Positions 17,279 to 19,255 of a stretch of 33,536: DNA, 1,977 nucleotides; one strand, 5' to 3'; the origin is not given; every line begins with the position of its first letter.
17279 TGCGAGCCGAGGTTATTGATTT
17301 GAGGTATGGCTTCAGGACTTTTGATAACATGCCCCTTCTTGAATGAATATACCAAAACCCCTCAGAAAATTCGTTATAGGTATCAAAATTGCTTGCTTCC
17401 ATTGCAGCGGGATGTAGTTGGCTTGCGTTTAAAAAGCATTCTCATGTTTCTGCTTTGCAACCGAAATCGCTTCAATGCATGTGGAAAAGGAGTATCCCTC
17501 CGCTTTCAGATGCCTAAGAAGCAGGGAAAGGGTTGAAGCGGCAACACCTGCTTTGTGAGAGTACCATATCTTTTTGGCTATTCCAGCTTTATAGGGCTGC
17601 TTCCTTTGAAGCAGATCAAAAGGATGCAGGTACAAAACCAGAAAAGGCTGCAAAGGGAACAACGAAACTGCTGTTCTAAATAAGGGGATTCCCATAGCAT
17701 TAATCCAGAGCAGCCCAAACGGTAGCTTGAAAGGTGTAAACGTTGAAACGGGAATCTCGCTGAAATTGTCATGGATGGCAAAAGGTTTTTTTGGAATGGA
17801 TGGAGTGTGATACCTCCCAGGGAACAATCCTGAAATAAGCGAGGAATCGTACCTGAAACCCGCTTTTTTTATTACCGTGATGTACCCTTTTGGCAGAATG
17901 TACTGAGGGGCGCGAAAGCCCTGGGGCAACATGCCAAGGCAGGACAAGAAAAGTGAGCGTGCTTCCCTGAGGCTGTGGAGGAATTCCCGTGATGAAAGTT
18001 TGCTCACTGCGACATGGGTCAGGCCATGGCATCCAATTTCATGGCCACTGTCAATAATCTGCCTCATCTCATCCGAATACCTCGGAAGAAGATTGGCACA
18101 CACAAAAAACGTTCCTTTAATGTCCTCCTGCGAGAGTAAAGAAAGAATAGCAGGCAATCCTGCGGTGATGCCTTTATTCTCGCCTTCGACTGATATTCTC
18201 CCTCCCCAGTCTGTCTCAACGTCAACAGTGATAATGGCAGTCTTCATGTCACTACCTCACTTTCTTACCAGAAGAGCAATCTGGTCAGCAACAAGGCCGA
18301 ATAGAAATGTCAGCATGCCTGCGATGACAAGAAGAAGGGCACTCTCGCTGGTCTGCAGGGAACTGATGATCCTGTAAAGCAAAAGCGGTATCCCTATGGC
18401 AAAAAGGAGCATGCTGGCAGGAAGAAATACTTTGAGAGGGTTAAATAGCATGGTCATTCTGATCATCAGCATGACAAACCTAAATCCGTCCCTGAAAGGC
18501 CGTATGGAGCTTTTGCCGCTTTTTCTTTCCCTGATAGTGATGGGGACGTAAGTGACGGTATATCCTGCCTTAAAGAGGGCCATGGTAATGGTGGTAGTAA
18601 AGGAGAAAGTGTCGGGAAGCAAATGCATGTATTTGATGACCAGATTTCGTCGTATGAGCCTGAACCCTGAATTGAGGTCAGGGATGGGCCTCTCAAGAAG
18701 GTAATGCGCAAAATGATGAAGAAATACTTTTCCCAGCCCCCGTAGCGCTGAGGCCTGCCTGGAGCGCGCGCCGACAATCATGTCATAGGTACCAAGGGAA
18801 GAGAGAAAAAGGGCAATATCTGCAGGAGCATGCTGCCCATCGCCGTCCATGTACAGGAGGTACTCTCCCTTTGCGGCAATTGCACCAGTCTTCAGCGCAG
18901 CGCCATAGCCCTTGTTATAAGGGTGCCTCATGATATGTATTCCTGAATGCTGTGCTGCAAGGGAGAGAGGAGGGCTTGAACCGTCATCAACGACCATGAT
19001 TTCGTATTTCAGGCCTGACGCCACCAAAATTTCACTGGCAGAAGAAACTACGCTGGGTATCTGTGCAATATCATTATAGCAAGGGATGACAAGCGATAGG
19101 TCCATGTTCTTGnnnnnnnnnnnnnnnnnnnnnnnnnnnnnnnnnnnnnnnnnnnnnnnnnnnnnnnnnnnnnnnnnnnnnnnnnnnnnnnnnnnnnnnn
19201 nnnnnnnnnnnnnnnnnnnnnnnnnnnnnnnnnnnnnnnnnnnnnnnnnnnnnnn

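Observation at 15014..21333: ArnC/ArnD/ArnT-like (FlmF2/NaxD/FlmK-like) operon that would edit a sugar on its lipid carrier, with an inserted methyltransferase, in an archaeal-looking genome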

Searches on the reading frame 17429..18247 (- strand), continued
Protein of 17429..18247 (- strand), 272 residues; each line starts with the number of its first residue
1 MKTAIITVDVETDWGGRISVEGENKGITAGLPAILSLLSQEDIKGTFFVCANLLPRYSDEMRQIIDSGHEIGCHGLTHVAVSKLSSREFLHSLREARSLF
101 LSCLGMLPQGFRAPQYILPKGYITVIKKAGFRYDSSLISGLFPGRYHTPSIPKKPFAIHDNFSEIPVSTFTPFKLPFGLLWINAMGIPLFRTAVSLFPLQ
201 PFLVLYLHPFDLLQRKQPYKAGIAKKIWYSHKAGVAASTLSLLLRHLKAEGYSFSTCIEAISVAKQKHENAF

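Call 16: find_related_loci(query=A1, collection=genome_contigs, flank=8000)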
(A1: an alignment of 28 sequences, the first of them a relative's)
Query A1 (272 aa) in genome_contigs; peptide patterns used: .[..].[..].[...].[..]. (x = any residue, [..] = any of these).
72 stretches matched a pattern; 8 encode a relative of the query (tblastn E <= 1e-3); 8 distinct loci.
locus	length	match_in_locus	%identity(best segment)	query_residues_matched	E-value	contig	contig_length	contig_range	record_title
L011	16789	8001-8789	41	1-265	1e-63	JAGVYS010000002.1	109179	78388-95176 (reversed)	Candidatus Woesearchaeota archaeon isolate RIFCSPHIGHO2_02_FULL_41_15 rifcsphigho2_02_scaffold_267, whole genome shotgun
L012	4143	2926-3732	38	2-269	4e-55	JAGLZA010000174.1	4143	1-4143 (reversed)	MAG: candidate division WOR-3 bacterium isolate RS_13_48 ZL320.bin.48.fa_174, whole genome shotgun sequence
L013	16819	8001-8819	36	6-254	2e-49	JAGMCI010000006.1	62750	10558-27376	MAG: candidate division WOR-3 bacterium isolate RS_16_8 ZL425.bin.8.fa_6, whole genome shotgun sequence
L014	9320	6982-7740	35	1-252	5e-49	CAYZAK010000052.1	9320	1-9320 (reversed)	MAG TPA_asm: uncultured bacterium isolate binchicken_co32_211 genome assembly, contig: NODE_13005_length_9320_cov_18.261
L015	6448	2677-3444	28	6-257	3e-29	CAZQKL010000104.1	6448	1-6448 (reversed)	MAG TPA_asm: uncultured bacterium isolate SRP163575_co3_283 genome assembly, contig: NODE_12998_length_6448_cov_4.701705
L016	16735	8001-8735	31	1-244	1e-32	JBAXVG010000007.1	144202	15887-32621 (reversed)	MAG: Desulfuromonadales bacterium isolate ELA681 MAG681_7, whole genome shotgun sequence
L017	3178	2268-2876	29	5-227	5e-21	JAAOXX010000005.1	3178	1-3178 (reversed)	MAG: Candidatus Altiarchaeota archaeon isolate DPANNHV_H2.bin.71 k83_407229, whole genome shotgun sequence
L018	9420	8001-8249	27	32-114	3e-6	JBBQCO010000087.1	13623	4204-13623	MAG: Desulfobulbales bacterium isolate Co_metawrap_1229 Cmw_1229_k141_27901034_length_13623_cov_7.6778, whole genome sho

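Call 19: search_solved_structures(query=A1, max_evalue=0.01)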
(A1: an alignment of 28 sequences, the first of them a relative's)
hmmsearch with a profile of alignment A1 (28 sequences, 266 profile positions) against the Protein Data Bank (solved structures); distinct sequences matched with E-value up to 0.01: 43.
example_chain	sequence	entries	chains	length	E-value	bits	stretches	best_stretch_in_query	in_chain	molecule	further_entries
3qbu_A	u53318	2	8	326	3e-23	85.7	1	30-142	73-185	Putative uncharacterized protein | peptidoglycan deacetylase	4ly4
3rxz_A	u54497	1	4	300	1.2e-22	83.7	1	18-142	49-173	Polysaccharide deacetylase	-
7ax7_A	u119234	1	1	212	3.4e-20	75.7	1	36-128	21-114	Endo-1,4-beta-xylanase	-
7bly_A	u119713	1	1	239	3.7e-20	75.6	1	33-134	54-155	Aspergillus niger contig An12c0130, genomic contig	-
6hm9_A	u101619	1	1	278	7.3e-20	74.6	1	31-129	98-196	Putative polysaccharide deacetylase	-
7y51_A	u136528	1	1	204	2.3e-19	73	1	37-133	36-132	Predicted xylanase/chitin deacetylase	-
7fbw_A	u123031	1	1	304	7.2e-19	71.3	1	37-133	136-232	Predicted xylanase/chitin deacetylase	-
6hpa_A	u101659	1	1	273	2.3e-18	69.7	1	31-129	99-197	Putative polysaccharide deacetylase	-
7bkf_A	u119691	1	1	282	2.5e-18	69.6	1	31-129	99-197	Putative polysaccharide deacetylase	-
2j13_A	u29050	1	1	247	1.4e-17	67.1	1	35-133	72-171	POLYSACCHARIDE DEACETYLASE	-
5o6y_A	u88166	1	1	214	4.2e-17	65.5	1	34-133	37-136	Peptidoglycan N-acetylglucosamine deacetylase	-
2c1i_A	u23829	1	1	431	8.3e-16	61.3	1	34-129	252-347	PEPTIDOGLYCAN GLCNAC DEACETYLASE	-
2c1g_A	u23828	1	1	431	8.4e-16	61.3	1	34-129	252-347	PEPTIDOGLYCAN GLCNAC DEACETYLASE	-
2c71_A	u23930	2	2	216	9.7e-16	61.1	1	36-128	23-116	GLYCOSIDE HYDROLASE, FAMILY 11:CLOSTRIDIUM CELLULOSOME ENZYME, DOCKERIN TYPE I:POLYSACCHAR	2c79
5o6y_B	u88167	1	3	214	1.7e-15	60.3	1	34-133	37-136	Peptidoglycan N-acetylglucosamine deacetylase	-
1z7a_A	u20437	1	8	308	2.9e-13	53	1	27-139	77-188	conserved hypothetical protein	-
3cl6_A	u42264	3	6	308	2.1e-12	50.1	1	26-137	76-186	Puue allantoinase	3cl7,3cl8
8t0j_A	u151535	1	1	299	5.5e-07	32.4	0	63-141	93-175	Probable 4-deoxy-4-formamido-L-arabinose-phosphoundecaprenol deformylase ArnD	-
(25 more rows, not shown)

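Call 35: predict_structure(alignment_id=A1)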
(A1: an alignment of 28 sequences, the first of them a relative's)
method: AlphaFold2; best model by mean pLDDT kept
length: 272 residues; sequences in the alignment: 28
mean_pLDDT: 91.8   pTM: 0.92
mean pLDDT of the five models: 91.8, 90.7, 90.3, 89.7, 87.5
residues with pLDDT >= 90: 199; 70-90: 63; 50-70: 10; < 50: 0
segments of 3 or more residues with pLDDT < 50: none
pLDDT, mean of each block of 10 residues (from residue 1): 97 93 96 98 98 98 98 95 93 98 98 86 93 89 63 76 91 87 94 93 96 89 87 94 97 97 89 77
secondary structure, 60 per line:
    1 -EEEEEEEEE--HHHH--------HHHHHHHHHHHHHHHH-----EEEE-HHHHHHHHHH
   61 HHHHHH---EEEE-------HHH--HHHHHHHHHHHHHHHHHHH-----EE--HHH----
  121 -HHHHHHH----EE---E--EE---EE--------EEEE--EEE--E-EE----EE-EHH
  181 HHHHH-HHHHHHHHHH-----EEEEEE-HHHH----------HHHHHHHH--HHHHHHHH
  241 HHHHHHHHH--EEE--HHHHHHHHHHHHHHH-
elements in order: E2-10 H13-16 H25-40 E46-49 H51-66 E70-73 H86-104 H122-128 E156-159 E162-164 H179-185 H187-196 E202-207 H209-212 H223-230 H233-249 E252-254 H257-271

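Call 40: fold_search(model_id=the predicted structure, library=pdb)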
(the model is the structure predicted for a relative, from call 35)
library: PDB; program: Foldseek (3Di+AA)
matches with E <= 10: 1279; with E <= 0.001: 125
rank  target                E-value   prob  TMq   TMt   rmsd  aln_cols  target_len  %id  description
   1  3qbu_A                7.6e-14  1.00  0.64  0.61   8.1       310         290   19  Crystal structure of putative peptidoglycan deactelyase (HP0310) from Helicobacter pylori (released 2011-05-25)
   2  3rxz_B                3.5e-13  1.00  0.57  0.55   9.0       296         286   22  Crystal structure of putative polysaccharide deacetylase from Mycobacterium smegmatis (released 2011-06-22)
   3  3rxz_A                3.9e-13  1.00  0.56  0.54   9.2       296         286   21  Crystal structure of putative polysaccharide deacetylase from Mycobacterium smegmatis (released 2011-06-22)
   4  3rxz_C                5.3e-13  1.00  0.58  0.56   7.9       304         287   19  Crystal structure of putative polysaccharide deacetylase from Mycobacterium smegmatis (released 2011-06-22)
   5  3cl6_A                1.2e-11  1.00  0.64  0.59   5.5       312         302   15  Crystal structure of Puue Allantoinase (released 2008-06-10)
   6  6hm9                  1.3e-11  1.00  0.57  0.57   4.3       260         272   16  Crystal structure of a BA3943 mutant,a CE4 family pseudoenzyme with restored enzymatic activity. (released 2019-10-09)
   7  7bkf                  3.7e-11  1.00  0.57  0.55   3.9       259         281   14  Crystal structure of WT BA3943, a CE4 family pseudoenzyme from Bacillus Anthracis (released 2021-05-19)
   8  7fbw                  6.9e-11  1.00  0.58  0.82   4.4       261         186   16  Acetylxylan esterase from Caldanaerobacter subterraneus subsp. tengcongensis (released 2021-10-27)
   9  1z7a_A                6.9e-11  1.00  0.67  0.61   5.4       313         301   14  Crystal structure of probable Polysaccharide deacetylase from Pseudomonas aeruginosa PAO1 (released 2005-05-10)
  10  6hpa                  9.3e-11  1.00  0.56  0.56   4.6       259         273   14  Crystal structure of a BA3943 mutant,a CE4 family pseudoenzyme (released 2019-10-09)
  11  1z7a_F                1.6e-10  1.00  0.68  0.62   5.2       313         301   14  Crystal structure of probable Polysaccharide deacetylase from Pseudomonas aeruginosa PAO1 (released 2005-05-10)
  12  1z7a_C                1.7e-10  1.00  0.68  0.62   5.4       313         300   14  Crystal structure of probable Polysaccharide deacetylase from Pseudomonas aeruginosa PAO1 (released 2005-05-10)
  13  4m1b_A                2.6e-10  1.00  0.59  0.78   3.7       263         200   20  Structural Determination of BA0150, a Polysaccharide Deacetylase from Bacillus anthracis (released 2014-02-12)
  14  5lgc_A                3.0e-10  1.00  0.55  0.73   4.6       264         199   17  T48 deacetylase with substrate (released 2017-08-02)
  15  3s6o_A                5.4e-10  1.00  0.62  0.56   6.3       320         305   13  Crystal structure of a Polysaccharide deacetylase family protein from Burkholderia pseudomallei (released 2011-06-15)
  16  8t0j                  6.1e-10  1.00  0.60  0.60   6.5       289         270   14  Salmonella Typhimurium ArnD (released 2023-10-18)
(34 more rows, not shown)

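Call 45: search_protein_families(library=pfam, proteins=[L011:12391-12789:+, L011:8776-10278:-, L011:10328-10771:-, L008:7815-9275:-, L009:7783-9198:-, L011:12813-14216:+, L007:2630-5167:+], max_evalue=0.01)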
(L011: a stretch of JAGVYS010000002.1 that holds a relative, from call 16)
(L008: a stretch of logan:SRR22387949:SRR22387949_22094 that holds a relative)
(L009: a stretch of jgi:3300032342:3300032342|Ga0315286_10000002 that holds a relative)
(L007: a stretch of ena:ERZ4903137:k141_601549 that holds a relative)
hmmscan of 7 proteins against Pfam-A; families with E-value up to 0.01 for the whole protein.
L011:12391-12789:+ (132 aa): 1 family
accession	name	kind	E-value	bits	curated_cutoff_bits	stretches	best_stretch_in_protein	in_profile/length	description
PF04138.20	GtrA_DPMS_TM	-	0.0019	18.8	26.1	0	11-64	57-111/117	GtrA/DPMS, transmembrane domain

L011:8776-10278:- (500 aa): 2 families
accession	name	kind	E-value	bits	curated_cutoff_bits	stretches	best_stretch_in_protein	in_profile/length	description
PF04055.27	Radical_SAM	-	1.1e-22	81.5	29.5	1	213-377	2-166/166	Radical SAM superfamily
PF02310.24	B12-binding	-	2e-10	41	32.1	1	25-128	10-114/121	B12 binding domain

L011:10328-10771:- (147 aa): 1 family
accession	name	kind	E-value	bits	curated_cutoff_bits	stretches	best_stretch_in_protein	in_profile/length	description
PF14251.12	PterinBD-DUF4346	-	8.2e-11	43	29.6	1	68-147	8-86/86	PterinBD-DUF4346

L008:7815-9275:- (486 aa): 2 families
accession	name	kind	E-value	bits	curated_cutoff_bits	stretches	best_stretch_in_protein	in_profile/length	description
PF13231.12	PMT_2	-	2.9e-06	28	26.1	1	65-224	4-158/160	Dolichyl-phosphate-mannose-protein mannosyltransferase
PF12046.13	CCB1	-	0.0013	18.5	25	0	370-425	107-153/168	Cofactor assembly of complex C subunit B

L009:7783-9198:- (471 aa): 1 family
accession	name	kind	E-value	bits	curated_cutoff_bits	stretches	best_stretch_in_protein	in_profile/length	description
PF13231.12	PMT_2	-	0.0023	18.6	26.1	1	60-211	1-155/160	Dolichyl-phosphate-mannose-protein mannosyltransferase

L011:12813-14216:+ (467 aa): 4 families
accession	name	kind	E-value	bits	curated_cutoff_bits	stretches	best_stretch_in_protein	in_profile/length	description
PF00881.29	Nitroreductase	-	5.9e-28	98.6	23.5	2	15-72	1-58/167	Nitroreductase family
PF14512.11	TM1586_NiRdase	-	9.4e-09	35.6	27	1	33-65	159-191/215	Putative TM nitroreductase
PF13649.12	Methyltransf_25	-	0.0044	18.1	27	1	235-327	2-97/97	Methyltransferase domain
PF04898.20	Glu_syn_central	-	0.0045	16.9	22.8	0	275-336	102-159/277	Glutamate synthase central domain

L007:2630-5167:+ (845 aa): 0 families

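Call 47: find_related_loci(query=A1, collection=metagenome_contigs, flank=8000)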
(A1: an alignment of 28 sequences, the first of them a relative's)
Query A1 (272 aa) in metagenome_contigs; peptide patterns used: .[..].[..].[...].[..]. (x = any residue, [..] = any of these).
81 stretches matched a pattern; 19 encode a relative of the query (tblastn E <= 1e-3); 19 distinct loci.
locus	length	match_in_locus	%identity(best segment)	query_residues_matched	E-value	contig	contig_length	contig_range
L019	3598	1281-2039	44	1-254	7e-70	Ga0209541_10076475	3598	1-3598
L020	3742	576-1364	39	1-262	2e-60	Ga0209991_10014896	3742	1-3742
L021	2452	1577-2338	38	1-254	1e-56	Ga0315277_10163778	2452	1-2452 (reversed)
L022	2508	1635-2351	39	2-240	4e-56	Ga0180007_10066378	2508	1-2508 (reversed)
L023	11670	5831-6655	36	1-268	7e-56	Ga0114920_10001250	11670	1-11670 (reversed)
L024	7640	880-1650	35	6-262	3e-49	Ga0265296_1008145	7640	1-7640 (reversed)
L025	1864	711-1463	35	6-254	2e-46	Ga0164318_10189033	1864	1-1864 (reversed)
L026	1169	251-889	39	1-216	8e-47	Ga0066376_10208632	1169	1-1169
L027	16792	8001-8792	30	1-265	5e-34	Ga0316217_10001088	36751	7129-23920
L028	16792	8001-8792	32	6-267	4e-33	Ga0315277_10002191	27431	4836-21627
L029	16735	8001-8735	31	1-244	2e-32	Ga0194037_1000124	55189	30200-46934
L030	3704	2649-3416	28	6-257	5e-29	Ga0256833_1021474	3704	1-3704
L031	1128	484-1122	30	6-217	9e-30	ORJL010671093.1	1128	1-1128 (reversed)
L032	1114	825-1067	48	1-80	1e-19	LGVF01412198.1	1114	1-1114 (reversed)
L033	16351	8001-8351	35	7-128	1e-16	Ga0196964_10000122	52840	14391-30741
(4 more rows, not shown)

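Call 64: search_protein_families(library=pfam, proteins=[L014:4458-6053:+, L016:2295-4031:+, L016:9726-12014:+, L017:102-1544:-, L020:1749-2921:+, L027:3543-5216:+, L027:9831-12005:+, L028:10066-12345:+, L033:1676-3406:+, L027:6950-8020:+], max_evalue=0.01)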
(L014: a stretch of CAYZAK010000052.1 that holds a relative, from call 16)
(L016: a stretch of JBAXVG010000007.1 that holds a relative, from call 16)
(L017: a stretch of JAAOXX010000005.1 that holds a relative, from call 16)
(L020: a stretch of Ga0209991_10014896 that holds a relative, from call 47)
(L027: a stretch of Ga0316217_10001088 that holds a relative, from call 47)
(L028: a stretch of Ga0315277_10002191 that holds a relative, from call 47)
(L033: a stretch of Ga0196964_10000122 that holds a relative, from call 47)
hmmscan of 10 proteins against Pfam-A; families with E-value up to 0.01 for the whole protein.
L014:4458-6053:+ (532 aa): 1 family
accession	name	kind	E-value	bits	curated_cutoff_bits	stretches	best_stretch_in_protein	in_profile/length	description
PF13231.12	PMT_2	-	8.5e-11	42.7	26.1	1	73-229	2-154/160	Dolichyl-phosphate-mannose-protein mannosyltransferase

L016:2295-4031:+ (579 aa): 0 families

L016:9726-12014:+ (763 aa): 0 families

L017:102-1544:- (481 aa): 1 family
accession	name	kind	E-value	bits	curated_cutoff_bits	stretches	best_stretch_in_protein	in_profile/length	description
PF13231.12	PMT_2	-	1.9e-07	31.9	26.1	1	72-196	9-140/160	Dolichyl-phosphate-mannose-protein mannosyltransferase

L020:1749-2921:+ (391 aa): 2 families
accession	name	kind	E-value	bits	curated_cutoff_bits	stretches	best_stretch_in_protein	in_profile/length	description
PF02366.24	PMT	-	5.5e-07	29.8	22.7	1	91-205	86-208/245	Dolichyl-phosphate-mannose-protein mannosyltransferase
PF13231.12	PMT_2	-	0.00017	22.3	26.1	1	91-220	25-154/160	Dolichyl-phosphate-mannose-protein mannosyltransferase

L027:3543-5216:+ (558 aa): 0 families

L027:9831-12005:+ (725 aa): 0 families

L028:10066-12345:+ (760 aa): 0 families

L033:1676-3406:+ (577 aa): 0 families

L027:6950-8020:+ (357 aa): 1 family
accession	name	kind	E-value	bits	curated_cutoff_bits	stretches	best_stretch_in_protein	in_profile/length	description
PF03706.18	LPG_synthase_TM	-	7.1e-17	62.2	33.4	1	72-331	9-292/302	Lysylphosphatidylglycerol synthase TM region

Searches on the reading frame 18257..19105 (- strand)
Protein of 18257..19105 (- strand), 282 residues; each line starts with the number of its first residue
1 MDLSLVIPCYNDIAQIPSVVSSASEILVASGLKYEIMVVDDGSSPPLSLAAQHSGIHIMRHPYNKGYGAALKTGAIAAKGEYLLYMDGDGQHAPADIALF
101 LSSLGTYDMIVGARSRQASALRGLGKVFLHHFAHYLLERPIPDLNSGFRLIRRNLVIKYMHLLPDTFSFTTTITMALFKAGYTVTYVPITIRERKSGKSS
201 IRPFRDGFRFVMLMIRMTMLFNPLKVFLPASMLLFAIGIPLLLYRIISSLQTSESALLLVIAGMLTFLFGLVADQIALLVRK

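Call 4: search_protein_families(library=pfam, proteins=[window:18257-19105:-], max_evalue=0.01)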
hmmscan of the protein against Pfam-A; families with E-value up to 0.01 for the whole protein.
window:18257-19105:- (282 aa): 1 family
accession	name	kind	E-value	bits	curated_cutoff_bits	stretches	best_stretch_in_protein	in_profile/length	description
PF00535.33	Glycos_transf_2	-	2.3e-21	76.9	23.3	1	4-156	1-164/168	Glycosyl transferase family 2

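Call 5: search_protein_families(library=ncbifam, proteins=[window:18257-19105:-], max_evalue=0.001)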
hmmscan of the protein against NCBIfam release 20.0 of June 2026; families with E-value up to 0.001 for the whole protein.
window:18257-19105:- (282 aa): 12 families
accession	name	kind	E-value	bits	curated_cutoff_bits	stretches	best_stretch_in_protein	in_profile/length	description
TIGR04182.1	glyco_TIGR04182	equivalog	1.9e-28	99.7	325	1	3-279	2-285/293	S-layer glycoprotein N-glycosyltransferase AglJ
NF058614.1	PPMAGASynPpgS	equivalog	4.7e-17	62.2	370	1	2-199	1-204/226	polyprenyl-phospho-N-acetylgalactosaminyl synthase PpgS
NF047588.1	GlcsyltransPgfSStrep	equivalog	1.9e-16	60.2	500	1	1-269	1-267/308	glycosyltransferase PgfS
NF007986.1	PRK10714.1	equivalog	6.7e-13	48.3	529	1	3-267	8-278/316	undecaprenyl-phosphate 4-deoxy-4-formamido-L-arabinose transferase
TIGR03965.1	mycofact_glyco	equivalog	8.8e-11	41.3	280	1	2-93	75-168/467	mycofactocin biosynthesis glycosyltransferase MftF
NF041391.1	DPhHxTase_Halo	equivalog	1.5e-10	40.5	375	1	9-216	3-207/213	dolichyl-phosphate hexose transferase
TIGR03937.1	PgaC_IcaA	equivalog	5.9e-10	38.7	422.3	1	3-91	47-137/407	poly-beta-1,6-N-acetyl-D-glucosamine synthase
NF041875.1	EPS_EpsD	equivalog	2e-08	34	370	1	3-98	1-98/325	exopolysaccharide biosynthesis glycosyltransferase EpsD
TIGR04283.1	glyco_like_mftF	equivalog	4.9e-08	32.8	182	1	3-91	1-84/221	TIGR04283 family arsenosugar biosynthesis glycosyltransferase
NF010496.0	PRK13915.1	equivalog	1.1e-06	28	262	1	3-92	33-129/307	glucosyl-3-phosphoglycerate synthase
NF007482.0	PRK10073.1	equivalog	1.5e-05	24.2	423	1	2-94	7-100/334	glycosyltransferase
NF038302.1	EPS_HpsE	equivalog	0.00062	18.8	300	1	1-45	1-45/307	hormogonium polysaccharide biosynthesis glycosyltransferase HpsE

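Call 20: search_solved_structures(query=window:18257-19105:-, max_evalue=0.01)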
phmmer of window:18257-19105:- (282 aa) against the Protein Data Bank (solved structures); distinct sequences matched with E-value up to 0.01: 17.
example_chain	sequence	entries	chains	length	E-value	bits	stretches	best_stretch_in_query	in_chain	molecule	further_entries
9hwj_A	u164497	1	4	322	5.2e-14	55.9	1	3-268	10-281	Undecaprenyl-phosphate 4-deoxy-4-formamido-L-arabinose transferase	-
9bhc_C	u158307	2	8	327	4.6e-12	49.5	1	3-268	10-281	Undecaprenyl-phosphate 4-deoxy-4-formamido-L-arabinose transferase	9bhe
8vxh_A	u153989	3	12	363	6.4e-12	49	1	3-268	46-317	Undecaprenyl-phosphate 4-deoxy-4-formamido-L-arabinose transferase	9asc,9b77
5mlz_A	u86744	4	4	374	2e-09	40.9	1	1-203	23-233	Dolichol monophosphate mannose synthase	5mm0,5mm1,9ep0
5ekp_C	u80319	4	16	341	1.6e-08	37.9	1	2-241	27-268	Uncharacterized glycosyltransferase sll0501 | Glycosyltransferase sll0501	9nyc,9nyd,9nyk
9nye_A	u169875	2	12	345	1.6e-08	37.9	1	2-241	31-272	Glycosyltransferase sll0501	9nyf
5eke_A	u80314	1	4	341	4.3e-08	36.5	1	2-203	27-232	Uncharacterized glycosyltransferase sll0501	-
2z87_A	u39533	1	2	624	1.1e-05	28.6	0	4-101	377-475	Chondroitin synthase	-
2z86_A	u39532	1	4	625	1.1e-05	28.6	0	4-101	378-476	Chondroitin synthase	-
9jma_A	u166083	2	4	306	0.00055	23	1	3-100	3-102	GalNAc(5)-diNAcBac-PP-undecaprenol beta-1,3-glucosyltransferase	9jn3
4y6n_A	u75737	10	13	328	0.0012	21.9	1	3-89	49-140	Glucosyl-3-phosphoglycerate synthase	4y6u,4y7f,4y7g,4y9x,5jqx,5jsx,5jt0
3e25_A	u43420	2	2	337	0.0013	21.8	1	3-89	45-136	Putative uncharacterized protein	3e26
4ddz_A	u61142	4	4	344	0.0013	21.8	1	3-89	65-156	GLUCOSYL-3-PHOSPHOGLYCERATE SYNTHASE (GpgS) | Glucosyl-3-phosphoglycerate synthase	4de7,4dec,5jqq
3bcv_A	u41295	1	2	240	0.0023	21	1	3-99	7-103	Putative glycosyltransferase protein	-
6p61_A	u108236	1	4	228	0.0025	20.9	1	33-100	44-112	Glycosyltransferase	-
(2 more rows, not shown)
